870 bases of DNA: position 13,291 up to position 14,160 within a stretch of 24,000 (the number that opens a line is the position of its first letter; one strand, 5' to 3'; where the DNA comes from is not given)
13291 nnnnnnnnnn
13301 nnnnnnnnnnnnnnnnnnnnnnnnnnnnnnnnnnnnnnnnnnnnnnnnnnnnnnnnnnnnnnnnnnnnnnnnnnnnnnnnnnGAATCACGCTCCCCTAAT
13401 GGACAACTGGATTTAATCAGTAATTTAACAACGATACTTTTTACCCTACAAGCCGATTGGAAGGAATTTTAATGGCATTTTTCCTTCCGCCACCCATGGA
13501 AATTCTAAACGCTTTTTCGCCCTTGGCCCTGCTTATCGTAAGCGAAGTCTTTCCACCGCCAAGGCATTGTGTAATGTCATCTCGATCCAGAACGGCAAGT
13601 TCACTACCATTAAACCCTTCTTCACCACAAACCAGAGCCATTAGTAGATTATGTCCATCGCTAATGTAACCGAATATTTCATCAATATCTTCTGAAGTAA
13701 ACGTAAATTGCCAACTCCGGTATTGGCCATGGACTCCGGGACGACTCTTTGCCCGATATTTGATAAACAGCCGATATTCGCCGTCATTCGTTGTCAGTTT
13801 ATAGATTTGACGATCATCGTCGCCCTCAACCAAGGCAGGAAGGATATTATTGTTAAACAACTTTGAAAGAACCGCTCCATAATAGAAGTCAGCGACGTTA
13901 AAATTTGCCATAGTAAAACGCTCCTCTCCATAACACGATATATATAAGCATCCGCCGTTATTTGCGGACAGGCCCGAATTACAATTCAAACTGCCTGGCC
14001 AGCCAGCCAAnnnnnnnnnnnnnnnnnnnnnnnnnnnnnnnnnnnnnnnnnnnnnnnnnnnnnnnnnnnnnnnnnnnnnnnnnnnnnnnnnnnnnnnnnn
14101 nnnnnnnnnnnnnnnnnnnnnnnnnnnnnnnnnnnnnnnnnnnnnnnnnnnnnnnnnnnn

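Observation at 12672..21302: Six-gene HTH / SNF2 / Mod / Res / ORF156 / ORF236 operon: a Type III R-M core inside a larger, unclassified defence-like module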

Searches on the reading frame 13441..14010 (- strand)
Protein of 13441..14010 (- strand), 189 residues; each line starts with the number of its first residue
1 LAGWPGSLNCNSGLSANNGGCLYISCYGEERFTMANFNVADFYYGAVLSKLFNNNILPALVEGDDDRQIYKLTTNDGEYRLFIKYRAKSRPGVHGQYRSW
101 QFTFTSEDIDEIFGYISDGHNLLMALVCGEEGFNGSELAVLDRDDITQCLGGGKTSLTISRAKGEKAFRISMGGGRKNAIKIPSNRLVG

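Call 3: search_protein_families(library=pfam, proteins=[window:13441-14010:-], max_evalue=0.01)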
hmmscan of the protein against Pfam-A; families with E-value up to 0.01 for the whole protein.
window:13441-14010:- (189 aa): 0 families

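Call 4: search_protein_families(library=padloc, proteins=[window:13441-14010:-], max_evalue=0.01)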
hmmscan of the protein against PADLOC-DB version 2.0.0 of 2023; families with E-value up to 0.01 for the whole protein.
window:13441-14010:- (189 aa): 0 families

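Call 6: search_protein_families(library=ncbifam, proteins=[window:13441-14010:-], max_evalue=0.01)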
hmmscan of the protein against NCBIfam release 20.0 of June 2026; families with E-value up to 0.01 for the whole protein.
window:13441-14010:- (189 aa): 0 families

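Call 30: find_homologous_proteins(query=window:13441-13911:-, max_evalue=0.001)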
Query window:13441-13911:- (156 aa): 100 proteins with E <= 0.001 among 179 candidates.
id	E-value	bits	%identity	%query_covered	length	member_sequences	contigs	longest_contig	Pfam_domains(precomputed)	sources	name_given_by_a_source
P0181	6.9e-100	349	100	100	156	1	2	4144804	-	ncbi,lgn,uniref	ncbi:hypothetical protein SCACP_36680 [Sporomusa carbonis]|uniref:hypothetical protein n=1 Tax=Sporo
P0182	1.9e-64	234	71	99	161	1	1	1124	-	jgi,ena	-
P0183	8.2e-64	232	68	99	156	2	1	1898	-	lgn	-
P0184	1.4e-63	231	69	100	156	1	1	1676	-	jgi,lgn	-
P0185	4.9e-63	229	65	100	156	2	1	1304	-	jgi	-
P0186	3.8e-62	227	66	99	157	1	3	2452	-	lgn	-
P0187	1.3e-61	225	65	99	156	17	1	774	-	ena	-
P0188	1.4e-61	225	66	100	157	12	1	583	-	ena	-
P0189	4.1e-60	220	65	100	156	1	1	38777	-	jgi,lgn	jgi:hypothetical protein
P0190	3.1e-59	217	64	100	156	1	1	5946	-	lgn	-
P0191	6.4e-58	213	62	100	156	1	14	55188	-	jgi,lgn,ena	jgi:hypothetical protein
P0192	1.5e-57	212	62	100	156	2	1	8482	-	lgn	-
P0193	1.4e-56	208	61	99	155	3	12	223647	-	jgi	jgi:hypothetical protein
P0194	4.1e-56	207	60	100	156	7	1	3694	-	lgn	-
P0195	6.6e-55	203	63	97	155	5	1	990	-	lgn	-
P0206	2.4e-51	191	60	99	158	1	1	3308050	-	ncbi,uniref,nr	ncbi:hypothetical protein EQM14_01810 [Caproiciproducens sp. NJN-50]|uniref:hypothetical protein n=1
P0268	1.2e-39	153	51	99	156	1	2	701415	-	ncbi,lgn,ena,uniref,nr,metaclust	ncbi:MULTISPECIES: hypothetical protein [Paenibacillus]|uniref:hypothetical protein n=1 Tax=Paenibac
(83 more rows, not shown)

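Call 31: search_protein_families(library=phrogs, proteins=[window:13441-13911:-], max_evalue=0.01)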
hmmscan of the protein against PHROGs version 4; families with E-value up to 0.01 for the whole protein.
window:13441-13911:- (156 aa): 1 family
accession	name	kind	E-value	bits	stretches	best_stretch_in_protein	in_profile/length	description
phrog_28860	-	unknown function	0.00018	22.6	1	7-124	6-109/146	-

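Call 32: find_encoding_contigs(protein=P0206, flank=8000, max_places=2)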
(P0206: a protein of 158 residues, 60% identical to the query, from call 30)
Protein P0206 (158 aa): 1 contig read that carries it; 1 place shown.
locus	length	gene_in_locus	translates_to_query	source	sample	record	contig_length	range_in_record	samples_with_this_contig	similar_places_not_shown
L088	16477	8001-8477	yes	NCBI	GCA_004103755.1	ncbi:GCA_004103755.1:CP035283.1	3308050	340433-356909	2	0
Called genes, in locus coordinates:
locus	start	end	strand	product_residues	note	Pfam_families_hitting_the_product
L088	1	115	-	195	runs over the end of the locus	-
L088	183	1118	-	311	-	PF02195:ParB_N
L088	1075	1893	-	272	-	PF00142:Fer4_NifH, PF01656:CbiA, PF02374:ArsA_ATPase, PF06564:CBP_BcsQ, PF09140:MipZ (faint), PF10609:ParA, PF13614:AAA_31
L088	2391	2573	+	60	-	-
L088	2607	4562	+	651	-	PF01555:N6_N4_Mtase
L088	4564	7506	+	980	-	PF04851:ResIII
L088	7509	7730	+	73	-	PF02229:PC4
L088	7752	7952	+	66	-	-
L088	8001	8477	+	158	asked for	-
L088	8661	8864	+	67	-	-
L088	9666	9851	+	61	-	-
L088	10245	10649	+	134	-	PF08281:Sigma70_r4_2 (weak)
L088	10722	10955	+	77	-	-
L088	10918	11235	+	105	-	-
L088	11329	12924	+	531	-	PF00239:Resolvase, PF07508:Recombinase, PF13408:Zn_ribbon_recom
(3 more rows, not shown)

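Call 33: find_encoding_contigs(protein=P0268, flank=8000, max_places=2)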
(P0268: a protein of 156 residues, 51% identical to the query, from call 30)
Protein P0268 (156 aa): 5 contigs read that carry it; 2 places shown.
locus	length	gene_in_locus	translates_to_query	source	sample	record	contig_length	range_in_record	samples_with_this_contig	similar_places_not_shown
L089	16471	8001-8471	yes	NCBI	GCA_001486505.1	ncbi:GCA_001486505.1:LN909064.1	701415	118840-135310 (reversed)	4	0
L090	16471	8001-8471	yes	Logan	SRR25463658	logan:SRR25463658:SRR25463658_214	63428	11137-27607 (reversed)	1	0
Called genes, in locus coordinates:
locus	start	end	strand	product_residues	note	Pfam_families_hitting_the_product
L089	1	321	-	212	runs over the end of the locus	-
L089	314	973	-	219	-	-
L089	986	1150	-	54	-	-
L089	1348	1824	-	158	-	-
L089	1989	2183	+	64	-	PF01402:RHH_1 (weak)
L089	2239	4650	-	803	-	PF09823:DUF2357, PF04411:PDDEXK_7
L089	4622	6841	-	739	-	PF12102:MrcB_N, PF07728:AAA_5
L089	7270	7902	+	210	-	-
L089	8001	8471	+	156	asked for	-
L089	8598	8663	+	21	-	-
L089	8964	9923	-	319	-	PF07751:Abi_2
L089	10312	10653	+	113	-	-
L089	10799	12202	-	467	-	PF05598:DUF772, PF01609:DDE_Tnp_1, PF13751:DDE_Tnp_1_6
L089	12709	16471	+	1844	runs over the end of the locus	PF13195:DUF4011, PF13086:AAA_11 (weak), PF13245:AAA_19 (faint), PF13604:AAA_30 (faint), PF13086:AAA_11, PF13087:AAA_12, PF18741:MTES_1575, PF11784:DUF3320 (weak)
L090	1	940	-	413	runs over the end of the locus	PF00165:HTH_AraC, PF12833:HTH_18, PF00165:HTH_AraC, PF01497:Peripla_BP_2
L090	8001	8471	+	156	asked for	-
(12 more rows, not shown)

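Call 34: find_encoding_contigs(protein=P0193, flank=8000, max_places=3)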
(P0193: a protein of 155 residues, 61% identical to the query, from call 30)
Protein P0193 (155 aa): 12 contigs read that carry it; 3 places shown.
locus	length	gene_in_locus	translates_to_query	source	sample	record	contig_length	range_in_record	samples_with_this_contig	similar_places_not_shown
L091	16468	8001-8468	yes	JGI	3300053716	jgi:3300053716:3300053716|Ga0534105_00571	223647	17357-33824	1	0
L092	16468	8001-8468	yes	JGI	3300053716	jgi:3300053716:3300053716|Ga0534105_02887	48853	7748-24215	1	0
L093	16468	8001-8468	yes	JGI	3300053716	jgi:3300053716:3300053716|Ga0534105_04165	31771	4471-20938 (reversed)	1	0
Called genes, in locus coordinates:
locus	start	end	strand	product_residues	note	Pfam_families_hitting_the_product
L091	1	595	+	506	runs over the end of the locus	PF00665:rve (weak), PF22483:Mu-transpos_C_2 (weak)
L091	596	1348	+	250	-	PF01695:IstB_IS21, PF00308:Bac_DnaA (weak)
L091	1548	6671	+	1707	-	PF13401:AAA_22 (weak)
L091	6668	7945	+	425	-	-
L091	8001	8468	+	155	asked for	-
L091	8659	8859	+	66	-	PF01230:HIT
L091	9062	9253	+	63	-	-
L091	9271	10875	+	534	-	PF14104:DUF4277, PF01609:DDE_Tnp_1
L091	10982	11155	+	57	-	-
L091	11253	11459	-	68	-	PF17295:DUF5348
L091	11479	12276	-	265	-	PF01637:ATPase_2 (faint), PF13191:AAA_16 (weak), PF13401:AAA_22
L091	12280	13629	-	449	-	PF13565:HTH_32, PF00665:rve, PF13683:rve_3 (weak), PF09299:Mu-transpos_C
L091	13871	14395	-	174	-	PF20020:DUF6431 (weak)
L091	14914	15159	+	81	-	-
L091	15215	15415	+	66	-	-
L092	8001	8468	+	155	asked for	-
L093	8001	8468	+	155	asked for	-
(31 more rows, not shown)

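Call 49: search_solved_structures(query=A4, max_evalue=10, show_alignments=2)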
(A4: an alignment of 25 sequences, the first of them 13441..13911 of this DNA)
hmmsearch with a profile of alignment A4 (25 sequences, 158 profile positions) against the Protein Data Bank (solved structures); distinct sequences matched with E-value up to 10: 1.
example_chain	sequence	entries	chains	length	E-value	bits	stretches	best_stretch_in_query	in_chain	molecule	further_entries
5urp_A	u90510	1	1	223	0.57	13.2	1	51-93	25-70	Toxin 2A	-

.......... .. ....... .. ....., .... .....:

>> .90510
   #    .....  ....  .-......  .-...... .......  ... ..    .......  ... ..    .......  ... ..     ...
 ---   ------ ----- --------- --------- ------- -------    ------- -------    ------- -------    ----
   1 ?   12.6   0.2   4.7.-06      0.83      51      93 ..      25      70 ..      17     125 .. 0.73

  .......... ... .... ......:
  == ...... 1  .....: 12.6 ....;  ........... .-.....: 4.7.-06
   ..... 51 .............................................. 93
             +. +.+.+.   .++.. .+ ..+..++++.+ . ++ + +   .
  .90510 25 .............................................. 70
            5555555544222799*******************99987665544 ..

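Call 60: predict_structure(alignment_id=A4)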
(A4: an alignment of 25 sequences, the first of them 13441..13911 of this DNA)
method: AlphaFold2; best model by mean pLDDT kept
length: 156 residues; sequences in the alignment: 25
mean_pLDDT: 89.3   pTM: 0.86
mean pLDDT of the five models: 89.3, 88.9, 87.5, 86.7, 85.7
residues with pLDDT >= 90: 101; 70-90: 51; 50-70: 4; < 50: 0
segments of 3 or more residues with pLDDT < 50: none
pLDDT, mean of each block of 10 residues (from residue 1): 84 92 90 90 90 89 90 94 93 91 92 90 92 89 85 69
secondary structure, 60 per line:
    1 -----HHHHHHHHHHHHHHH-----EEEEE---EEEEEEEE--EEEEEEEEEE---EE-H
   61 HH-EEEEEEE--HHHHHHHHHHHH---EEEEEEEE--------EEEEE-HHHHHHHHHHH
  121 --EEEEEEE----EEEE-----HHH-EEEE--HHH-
elements in order: H6-20 E26-30 E34-41 E44-53 E64-70 H73-84 E88-95 E104-108 H110-120 E123-129 E134-137 E147-150

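Call 65: fold_search(model_id=the predicted structure, library=pdb)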
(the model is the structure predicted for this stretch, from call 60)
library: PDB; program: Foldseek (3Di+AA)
matches with E <= 10: 1045; with E <= 0.001: 4
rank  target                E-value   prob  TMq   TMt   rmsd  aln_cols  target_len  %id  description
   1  9qcc_M                4.6e-04  1.00  0.50  0.23   4.6       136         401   10  Activated XauSPARDA filament assembly with bound dsDNA substrate (released 2025-12-17)
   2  9qcc_Y                5.8e-04  1.00  0.49  0.23   4.8       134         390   11  Activated XauSPARDA filament assembly with bound dsDNA substrate (released 2025-12-17)
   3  9qcc_A                7.2e-04  1.00  0.49  0.22   4.7       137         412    9  Activated XauSPARDA filament assembly with bound dsDNA substrate (released 2025-12-17)
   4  9jsz_J                8.6e-04  1.00  0.47  0.22   4.6       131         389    8  active NbaSPARDA complexes (released 2025-04-02)
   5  9jt2_B                1.4e-03  1.00  0.46  0.21   5.2       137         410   12  substrate-bound NbaSPARDA complexes (released 2025-04-02)
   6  9vx6_T                2.6e-03  1.00  0.49  0.23   4.8       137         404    7  Helical structure of gRNA-tDNA SPARDA complex (released 2026-01-14)
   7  9vx6_X                6.9e-03  1.00  0.45  0.22   5.1       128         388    9  Helical structure of gRNA-tDNA SPARDA complex (released 2026-01-14)
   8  9vx6_P                8.2e-03  0.99  0.46  0.22   4.8       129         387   12  Helical structure of gRNA-tDNA SPARDA complex (released 2026-01-14)
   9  9jt2_F                1.2e-02  0.92  0.39  0.18   8.1       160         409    9  substrate-bound NbaSPARDA complexes (released 2025-04-02)
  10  2wcz_B                1.7e-02  1.00  0.47  0.62   4.3       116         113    9  1.6A resolution structure of Archaeoglobus fulgidus Hjc, a Holliday junction resolvase from an archaeal hyperthermophi (released 2009-03-24)
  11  5trc_A                1.7e-02  0.44  0.26  0.13  11.0       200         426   10  Crystal structure of phosphorylated AC3-AC5 domains of yeast acetyl-CoA carboxylase (released 2016-12-07)
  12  7esz_A                1.8e-02  0.80  0.30  0.10   7.2       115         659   13  Crystal structure of the complex formed by Wolbachia cytoplasmic incompatibility factors CinA and CinB with Mn2+ from  (released 2021-11-10)
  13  7esz_C                2.1e-02  0.69  0.27  0.09   7.4       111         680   13  Crystal structure of the complex formed by Wolbachia cytoplasmic incompatibility factors CinA and CinB with Mn2+ from  (released 2021-11-10)
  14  5csk_A                2.2e-02  0.47  0.28  0.04  12.9       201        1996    9  Crystal structure of yeast acetyl-CoA carboxylase, unbiotinylated (released 2015-10-28)
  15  6wan_F                2.3e-02  0.95  0.30  0.14   5.3       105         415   14  Structure of Acinetobacter baumannii Cap4 SAVED/CARF-domain containing receptor with the cyclic trinucleotide 3'3'3'-c (released 2020-06-17)
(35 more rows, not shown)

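Call 74: search_protein_families(library=pfam, alignment_id=A4, max_evalue=1)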
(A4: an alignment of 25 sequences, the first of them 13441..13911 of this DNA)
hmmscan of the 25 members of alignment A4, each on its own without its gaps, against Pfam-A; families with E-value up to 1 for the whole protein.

A. member 1, window:13441-13911:- (156 aa): 0 families

B. families by the number of members that match (of 25 scanned): 19 families
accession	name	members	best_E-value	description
PF12416.13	DUF3668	2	0.0039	Cep120 protein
PF22823.1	MrpR_C_cat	2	0.013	MrpR, C-terminal catalytic domain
PF13051.11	DUF3912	2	0.042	Protein of unknown function (DUF3912)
PF02663.19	FmdE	2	0.073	FmdE, Molybdenum formylmethanofuran dehydrogenase operon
PF10416.15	IBD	1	0.0014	Transcription-initiator DNA-binding domain IBD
PF22481.1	DUF6985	1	0.002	Domain of unknown function (DUF6985)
PF19323.4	KCTD4_C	1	0.0035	BTB/POZ domain-containing protein KCTD4 C-terminus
PF05894.18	Podovirus_Gp16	1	0.013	Podovirus DNA encapsidation protein (Gp16)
PF22479.2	Pam3_gp18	1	0.034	Cyanophage baseplate Pam3 plug gp18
PF16428.10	DUF5025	1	0.07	Domain of unknown function (DUF5025)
PF21101.3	YqgU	1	0.07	YqgU-like 6-bladed beta propeller domain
PF10026.15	DUF2268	1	0.075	Predicted Zn-dependent protease (DUF2268)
PF00030.24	Crystall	1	0.085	Beta/Gamma crystallin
PF22813.1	TcaA_2nd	1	0.094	TcaA protein second domain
PF00538.25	Linker_histone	1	0.095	linker histone H1 and H5 family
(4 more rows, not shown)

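Call 109: search_dna_similar(query=window:13441-13911:-, collection=phages, mode=protein, max_evalue=0.001, max_rows=10)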
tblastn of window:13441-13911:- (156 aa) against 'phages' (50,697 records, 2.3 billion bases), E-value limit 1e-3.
No match.

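Call 110: fold_search(model_id=the predicted structure, library=viral)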
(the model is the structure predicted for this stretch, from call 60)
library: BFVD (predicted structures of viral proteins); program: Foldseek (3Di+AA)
matches with E <= 10: 1091; with E <= 0.001: 0
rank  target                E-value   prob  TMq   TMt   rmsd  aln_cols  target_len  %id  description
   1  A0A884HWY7            2.4e-03  1.00  0.40  0.44   7.6       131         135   11  (no name in the UniProt tables at hand)
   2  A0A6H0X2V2            4.5e-03  1.00  0.49  0.50   5.6       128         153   14  (no name in the UniProt tables at hand)
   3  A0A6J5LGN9            4.8e-03  1.00  0.50  0.48   5.9       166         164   14  PD(D/E)XK endonuclease domain-containing protein [uncultured Caudovirales phage]
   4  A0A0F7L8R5            5.7e-03  1.00  0.43  0.54   4.6       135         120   12  PD(D/E)XK endonuclease domain-containing protein [uncultured marine virus]
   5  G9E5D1                6.4e-03  0.75  0.27  0.23  17.9       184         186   11  (no name in the UniProt tables at hand)
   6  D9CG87                1.1e-02  0.99  0.40  0.30   6.2       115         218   10  (no name in the UniProt tables at hand)
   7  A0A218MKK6            1.3e-02  1.00  0.47  0.55   5.2       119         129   18  Uncharacterized protein [uncultured virus]
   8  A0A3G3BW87            1.4e-02  0.97  0.44  0.32   6.8       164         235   12  (no name in the UniProt tables at hand)
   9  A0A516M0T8            1.5e-02  0.99  0.40  0.44   5.6       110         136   14  (no name in the UniProt tables at hand)
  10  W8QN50                1.6e-02  0.63  0.30  0.25  17.8       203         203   11  Proliferating cell nuclear antigen [Chloriridovirus anopheles1]
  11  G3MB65                1.8e-02  0.97  0.45  0.42   5.8       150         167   13  Gp685 [Bacillus phage G]
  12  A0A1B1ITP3            1.8e-02  0.96  0.44  0.49   7.9       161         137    7  (no name in the UniProt tables at hand)
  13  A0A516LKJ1            2.0e-02  1.00  0.48  0.56   4.4       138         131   14  (no name in the UniProt tables at hand)
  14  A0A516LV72            2.3e-02  0.97  0.44  0.51   6.3       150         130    8  (no name in the UniProt tables at hand)
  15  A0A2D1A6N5            2.4e-02  0.99  0.39  0.52   4.6       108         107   13  Holliday junction resolvase [Rhodococcus phage Trina]
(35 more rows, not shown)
